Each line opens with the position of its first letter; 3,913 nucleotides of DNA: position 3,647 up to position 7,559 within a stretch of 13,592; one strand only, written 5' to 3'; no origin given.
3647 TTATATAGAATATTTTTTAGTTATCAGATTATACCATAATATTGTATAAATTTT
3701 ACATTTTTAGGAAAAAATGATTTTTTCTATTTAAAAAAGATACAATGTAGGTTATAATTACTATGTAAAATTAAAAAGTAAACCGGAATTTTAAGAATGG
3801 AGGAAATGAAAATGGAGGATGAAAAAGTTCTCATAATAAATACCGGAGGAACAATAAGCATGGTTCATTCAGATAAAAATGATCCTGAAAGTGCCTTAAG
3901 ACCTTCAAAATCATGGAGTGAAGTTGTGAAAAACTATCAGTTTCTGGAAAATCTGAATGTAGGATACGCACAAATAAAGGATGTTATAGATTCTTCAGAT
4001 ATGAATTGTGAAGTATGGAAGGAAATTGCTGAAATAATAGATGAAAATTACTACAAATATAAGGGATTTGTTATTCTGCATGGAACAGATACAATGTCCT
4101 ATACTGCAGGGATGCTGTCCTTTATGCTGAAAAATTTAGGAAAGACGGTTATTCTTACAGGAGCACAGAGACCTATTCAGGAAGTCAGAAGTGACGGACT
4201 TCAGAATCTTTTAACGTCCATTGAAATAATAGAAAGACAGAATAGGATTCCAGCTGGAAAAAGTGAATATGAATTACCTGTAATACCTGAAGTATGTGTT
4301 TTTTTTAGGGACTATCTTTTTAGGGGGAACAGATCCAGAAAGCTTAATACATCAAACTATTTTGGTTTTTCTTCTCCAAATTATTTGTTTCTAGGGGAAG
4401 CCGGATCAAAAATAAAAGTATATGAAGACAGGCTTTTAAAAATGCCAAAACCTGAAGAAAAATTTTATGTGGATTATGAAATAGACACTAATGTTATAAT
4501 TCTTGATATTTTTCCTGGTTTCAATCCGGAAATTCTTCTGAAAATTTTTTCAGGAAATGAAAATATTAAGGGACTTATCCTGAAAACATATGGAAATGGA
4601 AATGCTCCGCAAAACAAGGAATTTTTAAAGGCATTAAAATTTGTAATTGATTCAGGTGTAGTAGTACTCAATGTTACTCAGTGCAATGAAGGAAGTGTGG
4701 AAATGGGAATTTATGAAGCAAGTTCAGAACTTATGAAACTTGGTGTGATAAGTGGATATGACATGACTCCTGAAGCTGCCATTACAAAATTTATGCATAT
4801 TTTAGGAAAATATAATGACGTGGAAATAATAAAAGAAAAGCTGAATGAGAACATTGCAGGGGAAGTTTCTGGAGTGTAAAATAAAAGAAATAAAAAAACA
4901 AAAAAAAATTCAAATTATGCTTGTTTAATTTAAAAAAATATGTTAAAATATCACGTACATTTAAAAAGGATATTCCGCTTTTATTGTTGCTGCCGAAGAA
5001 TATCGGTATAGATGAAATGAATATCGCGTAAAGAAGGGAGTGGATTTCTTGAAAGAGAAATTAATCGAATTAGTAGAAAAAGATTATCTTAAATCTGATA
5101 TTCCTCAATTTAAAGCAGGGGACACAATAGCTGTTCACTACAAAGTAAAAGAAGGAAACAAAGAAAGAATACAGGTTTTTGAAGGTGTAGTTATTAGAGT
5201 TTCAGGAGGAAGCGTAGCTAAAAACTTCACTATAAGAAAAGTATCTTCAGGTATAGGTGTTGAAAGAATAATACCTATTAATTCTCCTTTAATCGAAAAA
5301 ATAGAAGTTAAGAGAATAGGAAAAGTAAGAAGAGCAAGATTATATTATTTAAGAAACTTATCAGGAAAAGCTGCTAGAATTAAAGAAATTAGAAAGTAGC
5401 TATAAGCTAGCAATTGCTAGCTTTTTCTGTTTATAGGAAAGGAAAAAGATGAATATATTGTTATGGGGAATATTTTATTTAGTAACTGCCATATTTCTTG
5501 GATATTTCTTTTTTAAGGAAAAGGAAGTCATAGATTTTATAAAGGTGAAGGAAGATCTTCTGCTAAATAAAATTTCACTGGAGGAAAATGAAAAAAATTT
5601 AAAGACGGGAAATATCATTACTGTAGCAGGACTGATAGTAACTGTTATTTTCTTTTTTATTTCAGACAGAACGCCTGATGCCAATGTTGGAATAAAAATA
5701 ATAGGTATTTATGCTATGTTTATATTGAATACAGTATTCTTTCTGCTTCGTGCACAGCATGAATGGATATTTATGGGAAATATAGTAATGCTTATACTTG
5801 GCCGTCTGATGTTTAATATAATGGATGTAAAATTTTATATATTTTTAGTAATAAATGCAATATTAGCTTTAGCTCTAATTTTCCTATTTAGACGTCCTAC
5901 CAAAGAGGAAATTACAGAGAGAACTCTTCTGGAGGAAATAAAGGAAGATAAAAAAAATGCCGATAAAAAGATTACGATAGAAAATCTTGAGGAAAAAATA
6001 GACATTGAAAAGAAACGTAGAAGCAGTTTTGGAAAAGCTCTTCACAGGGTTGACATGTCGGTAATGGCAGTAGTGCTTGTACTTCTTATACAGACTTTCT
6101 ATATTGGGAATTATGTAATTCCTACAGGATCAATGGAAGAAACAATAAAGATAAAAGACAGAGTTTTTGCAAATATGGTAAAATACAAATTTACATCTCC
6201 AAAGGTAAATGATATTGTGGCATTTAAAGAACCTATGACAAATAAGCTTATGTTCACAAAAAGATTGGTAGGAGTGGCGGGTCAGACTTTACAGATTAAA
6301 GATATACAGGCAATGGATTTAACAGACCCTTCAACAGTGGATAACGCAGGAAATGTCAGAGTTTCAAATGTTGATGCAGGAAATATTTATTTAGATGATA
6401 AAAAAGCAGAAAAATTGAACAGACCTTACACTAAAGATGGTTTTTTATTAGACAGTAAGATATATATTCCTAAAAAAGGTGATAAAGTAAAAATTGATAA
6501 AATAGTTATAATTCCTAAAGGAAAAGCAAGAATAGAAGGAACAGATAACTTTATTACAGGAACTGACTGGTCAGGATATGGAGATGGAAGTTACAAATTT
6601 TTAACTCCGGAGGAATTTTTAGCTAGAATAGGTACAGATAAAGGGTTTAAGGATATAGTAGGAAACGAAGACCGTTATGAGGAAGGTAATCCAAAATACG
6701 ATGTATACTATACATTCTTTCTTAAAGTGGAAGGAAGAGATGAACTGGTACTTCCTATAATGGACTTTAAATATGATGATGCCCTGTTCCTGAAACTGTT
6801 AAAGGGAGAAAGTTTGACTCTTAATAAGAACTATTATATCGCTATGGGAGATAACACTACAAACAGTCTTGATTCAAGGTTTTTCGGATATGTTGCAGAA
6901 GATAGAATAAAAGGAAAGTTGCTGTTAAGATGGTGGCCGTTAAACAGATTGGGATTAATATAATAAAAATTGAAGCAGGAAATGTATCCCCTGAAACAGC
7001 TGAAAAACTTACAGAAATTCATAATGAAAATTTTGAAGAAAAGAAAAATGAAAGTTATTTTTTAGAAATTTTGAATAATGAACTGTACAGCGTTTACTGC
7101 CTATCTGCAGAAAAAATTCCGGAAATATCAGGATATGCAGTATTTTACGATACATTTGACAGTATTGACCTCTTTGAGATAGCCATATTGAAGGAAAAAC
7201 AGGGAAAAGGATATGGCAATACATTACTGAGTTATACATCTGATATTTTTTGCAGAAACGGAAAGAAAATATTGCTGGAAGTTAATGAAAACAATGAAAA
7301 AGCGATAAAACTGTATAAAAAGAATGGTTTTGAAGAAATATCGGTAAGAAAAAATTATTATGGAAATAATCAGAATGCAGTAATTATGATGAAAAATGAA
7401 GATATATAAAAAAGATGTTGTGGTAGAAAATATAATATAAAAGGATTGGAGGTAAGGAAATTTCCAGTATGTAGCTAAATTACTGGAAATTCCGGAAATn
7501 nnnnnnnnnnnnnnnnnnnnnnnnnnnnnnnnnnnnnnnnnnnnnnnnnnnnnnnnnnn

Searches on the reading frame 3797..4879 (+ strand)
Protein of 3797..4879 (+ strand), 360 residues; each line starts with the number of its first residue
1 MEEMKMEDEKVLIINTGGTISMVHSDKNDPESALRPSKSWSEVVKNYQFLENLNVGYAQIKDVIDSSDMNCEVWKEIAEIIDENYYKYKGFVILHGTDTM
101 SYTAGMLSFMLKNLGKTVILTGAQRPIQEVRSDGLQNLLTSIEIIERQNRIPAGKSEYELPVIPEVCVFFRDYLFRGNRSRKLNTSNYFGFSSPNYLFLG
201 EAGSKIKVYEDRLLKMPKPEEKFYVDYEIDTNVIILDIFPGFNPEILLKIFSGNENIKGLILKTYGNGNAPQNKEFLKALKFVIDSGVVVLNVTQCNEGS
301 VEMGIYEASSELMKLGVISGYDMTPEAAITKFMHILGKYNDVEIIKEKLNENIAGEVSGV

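Call 4: search_protein_families(library=pfam, proteins=[window:3797-4879:+], max_evalue=0.1)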
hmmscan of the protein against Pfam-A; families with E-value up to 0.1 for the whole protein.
window:3797-4879:+ (360 aa): 2 families
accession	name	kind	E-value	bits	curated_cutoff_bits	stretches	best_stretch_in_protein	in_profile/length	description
PF00710.25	Asparaginase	-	9.8e-53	179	22.5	1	10-211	1-190/193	Asparaginase, N-terminal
PF17763.6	Asparaginase_C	-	3.7e-30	104.7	34.6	1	232-347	1-112/114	Glutaminase/Asparaginase C-terminal domain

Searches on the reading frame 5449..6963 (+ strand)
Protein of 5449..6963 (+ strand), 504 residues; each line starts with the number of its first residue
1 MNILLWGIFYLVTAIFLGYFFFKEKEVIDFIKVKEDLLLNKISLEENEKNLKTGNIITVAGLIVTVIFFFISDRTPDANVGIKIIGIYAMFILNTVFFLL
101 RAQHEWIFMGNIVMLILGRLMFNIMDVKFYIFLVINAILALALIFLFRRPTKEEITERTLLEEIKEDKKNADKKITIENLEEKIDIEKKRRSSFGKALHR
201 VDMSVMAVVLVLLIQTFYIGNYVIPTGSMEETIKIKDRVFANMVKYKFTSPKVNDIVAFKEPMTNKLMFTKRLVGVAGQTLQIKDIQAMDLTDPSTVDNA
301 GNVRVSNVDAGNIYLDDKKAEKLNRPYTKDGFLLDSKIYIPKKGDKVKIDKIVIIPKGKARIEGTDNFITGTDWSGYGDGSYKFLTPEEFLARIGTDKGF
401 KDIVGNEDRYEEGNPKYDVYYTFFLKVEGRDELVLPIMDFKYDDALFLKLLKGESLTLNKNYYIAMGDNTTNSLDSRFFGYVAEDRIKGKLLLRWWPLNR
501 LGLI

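Call 4: search_protein_families(library=pfam, proteins=[window:5449-6963:+], max_evalue=0.1)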
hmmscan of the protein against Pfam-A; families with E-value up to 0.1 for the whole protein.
window:5449-6963:+ (504 aa): 2 families
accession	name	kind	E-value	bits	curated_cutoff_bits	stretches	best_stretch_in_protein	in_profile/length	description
PF10502.14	Peptidase_S26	-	1.3e-30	107.1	22.9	2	202-286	6-90/168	Signal peptidase, peptidase S26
PF07584.16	BatA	-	0.076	13.9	25.9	0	130-170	10-50/77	Aerotolerance regulator N-terminal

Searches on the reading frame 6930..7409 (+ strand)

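Call 4: search_protein_families(library=pfam, proteins=[window:6930-7409:+], max_evalue=0.1)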
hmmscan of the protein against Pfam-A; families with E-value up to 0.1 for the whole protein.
window:6930-7409:+ (159 aa): 8 families
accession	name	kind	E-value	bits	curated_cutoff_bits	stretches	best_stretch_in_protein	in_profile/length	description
PF00583.31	Acetyltransf_1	-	3.7e-12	47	20.7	1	25-134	2-116/116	Acetyltransferase (GNAT) family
PF13508.13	Acetyltransf_7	-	6.6e-11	42.9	27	1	60-136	8-84/84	Acetyltransferase (GNAT) domain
PF08445.16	FR47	-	1.2e-08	35.2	22.1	1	81-138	24-81/86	FR47-like protein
PF13673.13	Acetyltransf_10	-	2.2e-07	31.3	23.6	1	30-140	8-113/128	Acetyltransferase (GNAT) domain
PF13420.13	Acetyltransf_4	-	0.0017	18.8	24.3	1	82-149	79-149/155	Acetyltransferase (GNAT) domain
PF13302.13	Acetyltransf_3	-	0.0081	17.3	25.4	1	62-135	61-138/138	Acetyltransferase (GNAT) domain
PF13523.12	Acetyltransf_8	-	0.062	13.4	27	1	89-137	90-140/145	Acetyltransferase (GNAT) domain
PF18014.7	Acetyltransf_18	-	0.093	12.9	22.7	0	109-138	74-103/124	Acetyltransferase (GNAT) domain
